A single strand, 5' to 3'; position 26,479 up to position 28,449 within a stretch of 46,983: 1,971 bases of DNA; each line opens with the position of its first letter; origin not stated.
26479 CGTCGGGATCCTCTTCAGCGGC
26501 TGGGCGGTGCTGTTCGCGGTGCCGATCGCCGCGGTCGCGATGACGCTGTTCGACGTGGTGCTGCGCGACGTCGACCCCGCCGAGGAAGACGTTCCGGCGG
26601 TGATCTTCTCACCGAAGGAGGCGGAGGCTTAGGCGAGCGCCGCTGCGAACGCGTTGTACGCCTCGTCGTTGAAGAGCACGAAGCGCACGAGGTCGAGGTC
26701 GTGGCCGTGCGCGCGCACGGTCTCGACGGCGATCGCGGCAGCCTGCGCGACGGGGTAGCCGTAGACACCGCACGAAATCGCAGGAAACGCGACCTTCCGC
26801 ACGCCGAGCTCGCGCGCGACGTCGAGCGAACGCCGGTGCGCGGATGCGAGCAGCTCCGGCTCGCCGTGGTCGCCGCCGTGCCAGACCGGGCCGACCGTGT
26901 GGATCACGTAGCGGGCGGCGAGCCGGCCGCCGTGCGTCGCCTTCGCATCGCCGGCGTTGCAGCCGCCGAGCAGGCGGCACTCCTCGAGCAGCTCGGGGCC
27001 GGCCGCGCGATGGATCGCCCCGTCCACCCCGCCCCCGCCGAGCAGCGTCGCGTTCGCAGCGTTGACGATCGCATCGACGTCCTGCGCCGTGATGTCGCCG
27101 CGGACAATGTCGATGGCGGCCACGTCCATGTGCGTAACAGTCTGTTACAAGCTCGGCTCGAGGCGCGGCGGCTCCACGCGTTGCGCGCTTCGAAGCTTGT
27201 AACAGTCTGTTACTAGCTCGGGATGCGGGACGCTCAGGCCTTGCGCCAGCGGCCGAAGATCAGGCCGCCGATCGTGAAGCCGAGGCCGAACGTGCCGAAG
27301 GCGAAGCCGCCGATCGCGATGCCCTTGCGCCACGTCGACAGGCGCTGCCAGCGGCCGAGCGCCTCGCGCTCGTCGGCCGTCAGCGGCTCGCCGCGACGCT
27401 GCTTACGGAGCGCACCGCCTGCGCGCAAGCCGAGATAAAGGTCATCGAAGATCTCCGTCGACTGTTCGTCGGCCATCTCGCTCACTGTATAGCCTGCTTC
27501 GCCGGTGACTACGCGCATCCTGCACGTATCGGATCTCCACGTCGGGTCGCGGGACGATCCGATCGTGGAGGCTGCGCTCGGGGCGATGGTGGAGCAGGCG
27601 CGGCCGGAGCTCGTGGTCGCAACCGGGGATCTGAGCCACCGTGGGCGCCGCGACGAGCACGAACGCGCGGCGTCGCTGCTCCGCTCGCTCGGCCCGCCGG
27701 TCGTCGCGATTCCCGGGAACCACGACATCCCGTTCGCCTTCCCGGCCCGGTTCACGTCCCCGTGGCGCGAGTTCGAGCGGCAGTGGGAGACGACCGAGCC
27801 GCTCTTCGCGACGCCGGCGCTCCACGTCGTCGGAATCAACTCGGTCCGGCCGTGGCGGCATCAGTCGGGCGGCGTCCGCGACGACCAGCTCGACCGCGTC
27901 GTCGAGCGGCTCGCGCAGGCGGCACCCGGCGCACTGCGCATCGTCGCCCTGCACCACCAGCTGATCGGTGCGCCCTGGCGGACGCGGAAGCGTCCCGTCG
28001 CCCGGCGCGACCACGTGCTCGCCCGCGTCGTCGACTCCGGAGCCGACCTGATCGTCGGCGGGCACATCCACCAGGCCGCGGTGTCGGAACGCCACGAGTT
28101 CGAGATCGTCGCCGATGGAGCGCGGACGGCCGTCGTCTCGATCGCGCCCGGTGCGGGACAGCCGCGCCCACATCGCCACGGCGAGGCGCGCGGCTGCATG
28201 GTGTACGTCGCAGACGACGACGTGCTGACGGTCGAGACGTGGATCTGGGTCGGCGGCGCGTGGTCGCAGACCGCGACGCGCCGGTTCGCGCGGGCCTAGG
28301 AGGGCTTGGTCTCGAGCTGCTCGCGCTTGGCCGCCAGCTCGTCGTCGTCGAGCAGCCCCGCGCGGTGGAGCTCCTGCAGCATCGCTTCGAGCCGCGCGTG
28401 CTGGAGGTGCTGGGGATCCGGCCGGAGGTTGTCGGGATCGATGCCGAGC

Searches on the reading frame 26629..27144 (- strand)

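Call 9: search_protein_families(library=ncbifam, proteins=[window:26629-27144:-], max_evalue=0.00001)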
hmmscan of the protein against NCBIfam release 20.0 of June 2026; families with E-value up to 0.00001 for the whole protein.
window:26629-27144:- (171 aa): 11 families
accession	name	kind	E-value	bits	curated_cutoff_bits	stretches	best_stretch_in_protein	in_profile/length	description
NF001664.0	PRK00431.1-6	equivalog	2.4e-71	238.7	200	1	10-170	3-169/173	O-acetyl-ADP-ribose deacetylase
NF001663.0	PRK00431.1-4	equivalog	2.6e-58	196.9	285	1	7-167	5-172/180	ADP-ribose-binding protein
NF001661.0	PRK00431.1-2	equivalog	2.2e-55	187.3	291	1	11-171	3-172/179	O-acetyl-ADP-ribose deacetylase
NF001660.0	PRK00431.1-1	equivalog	2.4e-54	183.6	271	1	10-166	4-167/177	O-acetyl-ADP-ribose deacetylase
NF001667.0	PRK00431.2-3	equivalog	3.9e-36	124.4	252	1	9-168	8-171/182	ADP-ribose-binding protein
NF009880.0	PRK13341.1-1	equivalog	9.6e-35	120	891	1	10-144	428-566/599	AAA family ATPase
NF003163.0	PRK04143.1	equivalog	1.9e-33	116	272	1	5-162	79-252/265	protein-ADP-ribose hydrolase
NF001668.0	PRK00431.2-4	equivalog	1.2e-32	113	278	1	11-167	51-209/220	ADP-ribose-binding protein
NF001665.0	PRK00431.2-1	equivalog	2e-25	89.3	315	1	10-167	9-168/177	ADP-ribose-binding protein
NF001662.0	PRK00431.1-3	equivalog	2.7e-24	86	215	2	76-165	83-176/185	[protein ADP-ribosylglutamate] hydrolase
NF001666.0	PRK00431.2-2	equivalog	1.6e-16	60.6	246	1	11-146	3-137/164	ADP-ribose-binding protein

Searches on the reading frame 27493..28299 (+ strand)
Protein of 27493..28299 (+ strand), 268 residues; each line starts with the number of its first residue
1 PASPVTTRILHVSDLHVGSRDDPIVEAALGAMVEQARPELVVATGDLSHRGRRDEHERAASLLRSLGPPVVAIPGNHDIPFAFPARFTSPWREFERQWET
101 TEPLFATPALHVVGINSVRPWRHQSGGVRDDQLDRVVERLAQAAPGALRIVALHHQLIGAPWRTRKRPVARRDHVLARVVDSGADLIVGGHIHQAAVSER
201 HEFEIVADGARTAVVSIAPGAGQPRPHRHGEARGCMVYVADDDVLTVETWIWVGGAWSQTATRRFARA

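Call 9: search_protein_families(library=ncbifam, proteins=[window:27493-28299:+], max_evalue=0.00001)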
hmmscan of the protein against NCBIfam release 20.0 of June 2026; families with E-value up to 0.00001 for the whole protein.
window:27493-28299:+ (268 aa): 6 families
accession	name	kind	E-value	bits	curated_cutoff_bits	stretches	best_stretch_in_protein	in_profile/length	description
NF053862.1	DS9_1_antiphage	equivalog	7.6e-13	48.1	420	0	108-207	342-455/486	anti-phage phosphoesterase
NF008359.0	PRK11148.1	equivalog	2.4e-09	37.1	225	1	34-207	52-219/275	3',5'-cyclic-AMP phosphodiesterase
NF053861.1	DS8_antiphage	equivalog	1.4e-07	29.7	790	0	11-82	1-88/994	anti-phage protein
NF050112.1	PhdiestSpdARhizob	equivalog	1.5e-06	28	400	1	37-159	39-162/264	2', 3'cyclic nucleotide phosphodiesterase SpdA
NF033458.1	lipid_A_LpxG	equivalog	6.4e-06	25.7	350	0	7-78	45-118/321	UDP-2,3-diacylglucosamine diphosphatase LpxG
NF008460.0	PRK11340.1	equivalog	7.5e-06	25.6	188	0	7-82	50-127/271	phosphodiesterase YaeI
